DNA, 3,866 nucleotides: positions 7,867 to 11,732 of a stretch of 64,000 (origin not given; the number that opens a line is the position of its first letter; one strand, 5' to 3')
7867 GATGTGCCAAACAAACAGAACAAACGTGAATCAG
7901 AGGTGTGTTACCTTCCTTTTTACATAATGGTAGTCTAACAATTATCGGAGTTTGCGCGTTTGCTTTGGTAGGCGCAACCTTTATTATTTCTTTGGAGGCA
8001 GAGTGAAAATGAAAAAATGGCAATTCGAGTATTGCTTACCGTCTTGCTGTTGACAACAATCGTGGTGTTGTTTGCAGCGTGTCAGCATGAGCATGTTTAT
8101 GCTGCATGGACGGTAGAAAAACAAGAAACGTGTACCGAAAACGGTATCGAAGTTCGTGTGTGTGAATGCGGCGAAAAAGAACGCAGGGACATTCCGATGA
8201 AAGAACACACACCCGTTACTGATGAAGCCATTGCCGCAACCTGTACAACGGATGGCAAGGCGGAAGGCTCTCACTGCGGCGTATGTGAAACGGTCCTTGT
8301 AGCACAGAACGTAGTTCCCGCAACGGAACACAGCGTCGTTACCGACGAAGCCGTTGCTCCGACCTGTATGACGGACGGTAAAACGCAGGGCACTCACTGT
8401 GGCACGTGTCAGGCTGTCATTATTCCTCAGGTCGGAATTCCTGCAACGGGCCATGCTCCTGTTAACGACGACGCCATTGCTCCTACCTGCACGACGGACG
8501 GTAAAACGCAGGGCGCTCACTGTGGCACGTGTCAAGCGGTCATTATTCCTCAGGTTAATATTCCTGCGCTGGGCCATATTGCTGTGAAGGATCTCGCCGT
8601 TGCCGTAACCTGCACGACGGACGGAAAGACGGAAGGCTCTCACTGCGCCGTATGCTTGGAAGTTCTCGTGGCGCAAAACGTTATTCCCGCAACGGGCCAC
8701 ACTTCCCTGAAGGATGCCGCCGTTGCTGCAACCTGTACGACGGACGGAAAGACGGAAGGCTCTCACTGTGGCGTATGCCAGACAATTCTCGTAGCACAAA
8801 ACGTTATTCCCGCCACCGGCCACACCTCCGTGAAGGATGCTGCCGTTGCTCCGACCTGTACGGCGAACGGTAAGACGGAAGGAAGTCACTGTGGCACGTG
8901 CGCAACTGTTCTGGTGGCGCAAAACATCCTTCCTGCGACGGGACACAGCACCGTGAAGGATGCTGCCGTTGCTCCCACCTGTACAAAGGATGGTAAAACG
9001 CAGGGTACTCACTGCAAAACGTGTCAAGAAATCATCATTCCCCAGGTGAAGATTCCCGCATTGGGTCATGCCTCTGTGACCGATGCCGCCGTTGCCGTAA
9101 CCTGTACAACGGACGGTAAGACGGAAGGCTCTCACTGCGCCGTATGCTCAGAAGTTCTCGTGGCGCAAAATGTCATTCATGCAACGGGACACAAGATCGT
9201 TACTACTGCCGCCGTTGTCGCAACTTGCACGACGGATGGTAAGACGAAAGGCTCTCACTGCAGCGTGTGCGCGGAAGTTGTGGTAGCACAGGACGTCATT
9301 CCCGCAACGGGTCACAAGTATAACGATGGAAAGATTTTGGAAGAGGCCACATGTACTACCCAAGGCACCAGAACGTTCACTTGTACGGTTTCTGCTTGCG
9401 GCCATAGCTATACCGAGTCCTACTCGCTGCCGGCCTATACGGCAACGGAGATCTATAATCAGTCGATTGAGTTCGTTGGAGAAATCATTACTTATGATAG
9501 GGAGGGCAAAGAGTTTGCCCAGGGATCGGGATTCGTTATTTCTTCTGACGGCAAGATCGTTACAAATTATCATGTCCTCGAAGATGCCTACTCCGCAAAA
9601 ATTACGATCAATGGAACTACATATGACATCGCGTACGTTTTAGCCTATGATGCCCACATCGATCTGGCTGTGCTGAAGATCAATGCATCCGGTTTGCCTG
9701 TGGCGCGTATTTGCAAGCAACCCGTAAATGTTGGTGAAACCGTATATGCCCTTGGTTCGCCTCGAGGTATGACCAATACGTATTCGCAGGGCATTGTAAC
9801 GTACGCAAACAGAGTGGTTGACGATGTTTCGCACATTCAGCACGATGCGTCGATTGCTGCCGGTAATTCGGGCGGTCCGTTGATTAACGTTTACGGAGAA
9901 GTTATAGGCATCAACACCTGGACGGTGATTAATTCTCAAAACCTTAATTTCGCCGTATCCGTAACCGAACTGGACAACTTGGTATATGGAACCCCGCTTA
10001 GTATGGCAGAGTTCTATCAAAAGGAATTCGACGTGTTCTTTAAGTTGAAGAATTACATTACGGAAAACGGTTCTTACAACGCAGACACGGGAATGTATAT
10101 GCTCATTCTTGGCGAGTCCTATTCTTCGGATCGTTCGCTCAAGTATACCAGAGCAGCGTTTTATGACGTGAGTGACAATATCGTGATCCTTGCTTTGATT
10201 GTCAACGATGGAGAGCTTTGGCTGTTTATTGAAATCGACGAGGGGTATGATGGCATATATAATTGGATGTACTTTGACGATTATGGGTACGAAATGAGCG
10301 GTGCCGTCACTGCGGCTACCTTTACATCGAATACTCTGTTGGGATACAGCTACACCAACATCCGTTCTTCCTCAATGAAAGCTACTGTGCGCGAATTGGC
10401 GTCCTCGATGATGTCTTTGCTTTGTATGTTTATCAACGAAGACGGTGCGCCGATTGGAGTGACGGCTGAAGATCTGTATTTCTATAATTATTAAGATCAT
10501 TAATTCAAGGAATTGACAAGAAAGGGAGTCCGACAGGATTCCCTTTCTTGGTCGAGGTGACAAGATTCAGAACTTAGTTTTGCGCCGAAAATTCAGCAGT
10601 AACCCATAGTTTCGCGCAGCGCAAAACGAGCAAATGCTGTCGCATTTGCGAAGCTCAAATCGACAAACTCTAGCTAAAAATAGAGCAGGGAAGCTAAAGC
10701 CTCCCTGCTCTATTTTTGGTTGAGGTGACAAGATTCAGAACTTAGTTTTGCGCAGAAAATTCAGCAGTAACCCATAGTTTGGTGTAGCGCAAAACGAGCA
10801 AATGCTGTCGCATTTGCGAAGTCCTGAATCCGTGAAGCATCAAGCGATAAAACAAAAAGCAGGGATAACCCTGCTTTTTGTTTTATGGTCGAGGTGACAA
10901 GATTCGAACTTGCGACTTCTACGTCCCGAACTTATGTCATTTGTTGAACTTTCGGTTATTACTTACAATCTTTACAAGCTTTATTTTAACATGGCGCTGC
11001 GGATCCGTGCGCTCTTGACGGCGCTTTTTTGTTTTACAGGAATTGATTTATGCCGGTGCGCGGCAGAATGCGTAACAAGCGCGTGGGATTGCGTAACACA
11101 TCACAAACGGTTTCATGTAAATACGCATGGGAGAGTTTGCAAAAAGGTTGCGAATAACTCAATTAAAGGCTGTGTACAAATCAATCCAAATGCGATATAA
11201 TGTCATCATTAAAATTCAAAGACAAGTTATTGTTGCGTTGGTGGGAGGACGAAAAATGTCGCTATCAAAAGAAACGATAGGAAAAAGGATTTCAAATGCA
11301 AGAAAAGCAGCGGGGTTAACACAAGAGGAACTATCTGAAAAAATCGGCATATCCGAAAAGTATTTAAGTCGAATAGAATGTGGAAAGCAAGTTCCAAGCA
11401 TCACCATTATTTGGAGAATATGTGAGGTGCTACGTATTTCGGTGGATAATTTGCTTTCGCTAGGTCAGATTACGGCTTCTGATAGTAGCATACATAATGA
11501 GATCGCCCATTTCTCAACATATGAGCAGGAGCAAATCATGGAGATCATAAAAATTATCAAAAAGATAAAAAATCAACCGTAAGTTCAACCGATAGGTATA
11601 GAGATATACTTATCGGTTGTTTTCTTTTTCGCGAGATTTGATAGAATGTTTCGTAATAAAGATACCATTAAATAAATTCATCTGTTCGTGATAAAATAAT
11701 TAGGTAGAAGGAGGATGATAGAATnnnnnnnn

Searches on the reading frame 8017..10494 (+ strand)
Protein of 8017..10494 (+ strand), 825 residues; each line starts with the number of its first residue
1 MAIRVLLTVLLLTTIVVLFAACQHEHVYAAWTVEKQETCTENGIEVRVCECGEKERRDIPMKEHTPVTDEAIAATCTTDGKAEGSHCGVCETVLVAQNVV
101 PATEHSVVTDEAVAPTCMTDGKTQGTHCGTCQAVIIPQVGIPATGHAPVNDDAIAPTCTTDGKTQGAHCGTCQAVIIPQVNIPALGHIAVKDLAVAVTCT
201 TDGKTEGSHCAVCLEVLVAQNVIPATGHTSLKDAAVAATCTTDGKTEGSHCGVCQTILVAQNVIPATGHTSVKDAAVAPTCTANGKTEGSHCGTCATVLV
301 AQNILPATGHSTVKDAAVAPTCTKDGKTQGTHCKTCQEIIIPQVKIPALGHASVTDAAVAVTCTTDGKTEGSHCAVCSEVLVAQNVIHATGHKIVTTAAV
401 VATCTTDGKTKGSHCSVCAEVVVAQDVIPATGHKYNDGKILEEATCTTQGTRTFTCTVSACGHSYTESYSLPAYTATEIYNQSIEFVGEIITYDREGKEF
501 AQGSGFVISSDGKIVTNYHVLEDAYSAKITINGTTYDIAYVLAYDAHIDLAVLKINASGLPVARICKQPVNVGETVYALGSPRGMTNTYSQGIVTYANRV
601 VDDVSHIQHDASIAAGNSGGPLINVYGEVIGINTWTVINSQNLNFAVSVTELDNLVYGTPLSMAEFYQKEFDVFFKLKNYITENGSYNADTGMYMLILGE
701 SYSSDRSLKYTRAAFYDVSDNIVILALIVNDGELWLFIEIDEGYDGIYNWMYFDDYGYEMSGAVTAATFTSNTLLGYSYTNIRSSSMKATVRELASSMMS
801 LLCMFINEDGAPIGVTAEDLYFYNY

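Call 4: search_protein_families(library=pfam, proteins=[window:8017-10494:+], max_evalue=0.1)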
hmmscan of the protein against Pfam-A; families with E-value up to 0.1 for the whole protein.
window:8017-10494:+ (825 aa): 7 families
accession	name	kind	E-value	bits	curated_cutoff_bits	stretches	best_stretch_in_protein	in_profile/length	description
PF13365.12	Trypsin_2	-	1.2e-29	104.3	27.6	1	503-632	1-144/144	Trypsin-like peptidase domain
PF00089.32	Trypsin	-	8.5e-14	52.3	20.6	1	503-652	27-216/220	Trypsin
PF00050.26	Kazal_1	-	5.9e-11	42.6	21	0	403-422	16-35/49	Kazal-type serine protease inhibitor domain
PF24973.1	EGF_LMN_ATRN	-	2.4e-07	31.2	27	1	309-338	5-32/44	Laminin/attractin EGF domain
PF06750.18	A24_N_bact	-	5.5e-06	26.8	23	0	165-191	26-52/84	Bacterial Peptidase A24 N-terminal domain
PF00053.31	EGF_laminin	-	0.00047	20.7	21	0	281-299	20-38/49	Laminin EGF domain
PF10459.15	Peptidase_S46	-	0.007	15.5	22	0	611-640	628-657/698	Peptidase S46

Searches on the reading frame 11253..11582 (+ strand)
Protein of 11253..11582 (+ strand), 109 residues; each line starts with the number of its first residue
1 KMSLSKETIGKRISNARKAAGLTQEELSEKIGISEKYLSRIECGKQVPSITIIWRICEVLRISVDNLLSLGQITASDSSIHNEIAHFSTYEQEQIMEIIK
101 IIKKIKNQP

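Call 4: search_protein_families(library=pfam, proteins=[window:11253-11582:+], max_evalue=0.1)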
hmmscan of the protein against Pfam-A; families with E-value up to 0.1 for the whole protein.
window:11253-11582:+ (109 aa): 12 families
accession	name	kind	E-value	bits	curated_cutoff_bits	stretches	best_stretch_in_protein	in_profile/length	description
PF01381.28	HTH_3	-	5.8e-16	58.7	23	1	15-65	3-53/55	Helix-turn-helix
PF13560.12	HTH_31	-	2.3e-11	44.3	27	1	10-66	3-60/64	Helix-turn-helix domain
PF12844.13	HTH_19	-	3.6e-10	40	30.2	1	10-69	1-60/64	Helix-turn-helix domain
PF13443.12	HTH_26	-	6.1e-07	30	22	1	12-69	1-59/63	Cro/C1-type HTH DNA-binding domain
PF13413.12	HTH_25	-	2.3e-05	24.6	24.6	1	15-44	4-33/62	Helix-turn-helix domain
PF15731.11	MqsA_antitoxin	-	0.00084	19.9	30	1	10-53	71-114/131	Antitoxin component of bacterial toxin-antitoxin system, MqsA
PF13412.12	HTH_24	-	0.0049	16.9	21.9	1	18-40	14-36/48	Winged helix-turn-helix DNA-binding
PF20432.4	Xre-like-HTH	-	0.01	16.6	25.8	1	13-40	15-42/63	Antitoxin Xre-like helix-turn-helix domain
PF04545.22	Sigma70_r4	-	0.015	15.3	24.1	1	18-42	17-41/50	Sigma-70, region 4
PF13744.12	HTH_37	-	0.025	14.8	27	1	6-46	16-56/80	Helix-turn-helix domain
PF05979.17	DUF896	-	0.029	14.7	24.2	1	14-41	10-37/64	Bacterial protein of unknown function (DUF896)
PF22495.2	HTH_92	-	0.045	13.5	27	1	16-49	3-36/45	RsaL-like HTH domain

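Call 6: search_protein_families(library=padloc, proteins=[window:11253-11582:+], max_evalue=0.1)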
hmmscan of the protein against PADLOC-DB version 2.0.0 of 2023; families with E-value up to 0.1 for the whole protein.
window:11253-11582:+ (109 aa): 25 families
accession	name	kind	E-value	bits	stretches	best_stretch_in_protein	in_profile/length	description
PDLC02926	HTH_VI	-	3.6e-17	60.4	1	9-91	2-83/92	-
PDLC04775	PDC-M69A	-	9.9e-13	46.6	1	6-104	5-99/113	-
PDLC03947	RmrA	-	1.4e-11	41.8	1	4-70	7-73/383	-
PDLC03954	RmrA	-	1.8e-11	41.6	1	9-106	11-109/380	-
PDLC04142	capH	-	5.3e-11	41.5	1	6-104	4-100/103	capH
PDLC03951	RmrA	-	4.4e-10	37.1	1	10-73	10-71/400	-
PDLC03952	RmrA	-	4.7e-10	36.9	1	6-64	20-78/395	-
PDLC03944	RmrA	-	7.1e-09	33.2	1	6-76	4-74/384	-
PDLC03665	Control_protein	-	7.7e-08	30.5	1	9-73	9-74/77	control protein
PDLC03949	RmrA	-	1.4e-07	28.8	1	11-65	5-59/363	-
PDLC03945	RmrA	-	3.6e-07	27.7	1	9-89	3-83/394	-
PDLC03943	RmrA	-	4.1e-07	27.4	1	10-96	4-85/370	-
PDLC03955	RmrA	-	2.8e-06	24.8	1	11-81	23-93/371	-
PDLC03667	Control_protein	-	3.8e-06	25.1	1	12-66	5-63/101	control protein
PDLC03946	RmrA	-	4.5e-06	23.6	1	11-65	5-59/357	-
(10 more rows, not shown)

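Call 7: search_protein_families(library=ncbifam, proteins=[window:11253-11582:+], max_evalue=0.1)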
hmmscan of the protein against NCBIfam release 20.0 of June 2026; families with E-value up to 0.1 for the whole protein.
window:11253-11582:+ (109 aa): 31 families (the best 25 are shown)
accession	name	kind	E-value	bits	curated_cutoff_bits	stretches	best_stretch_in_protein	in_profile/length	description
NF041951.1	phage_RstR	subfamily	1.8e-16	60.4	80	1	9-103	3-101/108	RstR family transcriptional repressor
NF006015.0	PRK08154.1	subfamily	4.2e-13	49.1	204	1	7-103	29-123/314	anaerobic benzoate catabolism transcriptional regulator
TIGR03070.1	couple_hipB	subfamily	3.4e-12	46.1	71.65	1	8-60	2-54/58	type II toxin-antitoxin system Y4mF family antitoxin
NF047948.1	male_kill_WMK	equivalog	9.4e-11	41.7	300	1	8-108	5-97/300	WO male-killing family protein Wmk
TIGR00270.2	TIGR00270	equivalog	2.4e-09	37.2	110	1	10-65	77-132/159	multiprotein bridging factor aMBF1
NF041677.1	trans_regClgR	equivalog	3e-09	36.9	170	1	3-95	3-96/113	transcriptional regulator ClgR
NF007408.0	PRK09943.1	equivalog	4.8e-08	32.8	211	1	5-69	4-68/185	HTH-type transcriptional regulator PuuR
NF007257.0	PRK09706.1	subfamily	4.9e-08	32.9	101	1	6-97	3-94/135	transcriptional repressor DicA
NF041575.1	antitoxPezA_Strep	equivalog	4.8e-07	29.9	290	1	9-64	2-57/158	type II toxin-antitoxin system antitoxin PezA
TIGR03830.1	CxxCG_CxxCG_HTH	subfamily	1.6e-06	27.9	61.8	1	5-52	62-109/127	type II TA system antitoxin MqsA family protein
NF046032.1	TransRegSlrRBacil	equivalog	1.9e-06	28.1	250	1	9-74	2-68/149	HTH-type transcriptional regulator SlrR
NF052239.1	antitox_spr1629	equivalog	4.2e-06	26.1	335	1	9-90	3-84/377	spr1629 family repressor/antitoxin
NF010465.0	PRK13890.1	equivalog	9.2e-06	25.8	96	1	20-70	17-67/121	conjugal transfer protein TrbA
NF007271.0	PRK09726.1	equivalog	9e-05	22.4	79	1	16-64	20-68/88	type II toxin-antitoxin system antitoxin HipB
NF003162.0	PRK04140.1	equivalog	0.00012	21.2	263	1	10-99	128-214/317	transcriptional regulator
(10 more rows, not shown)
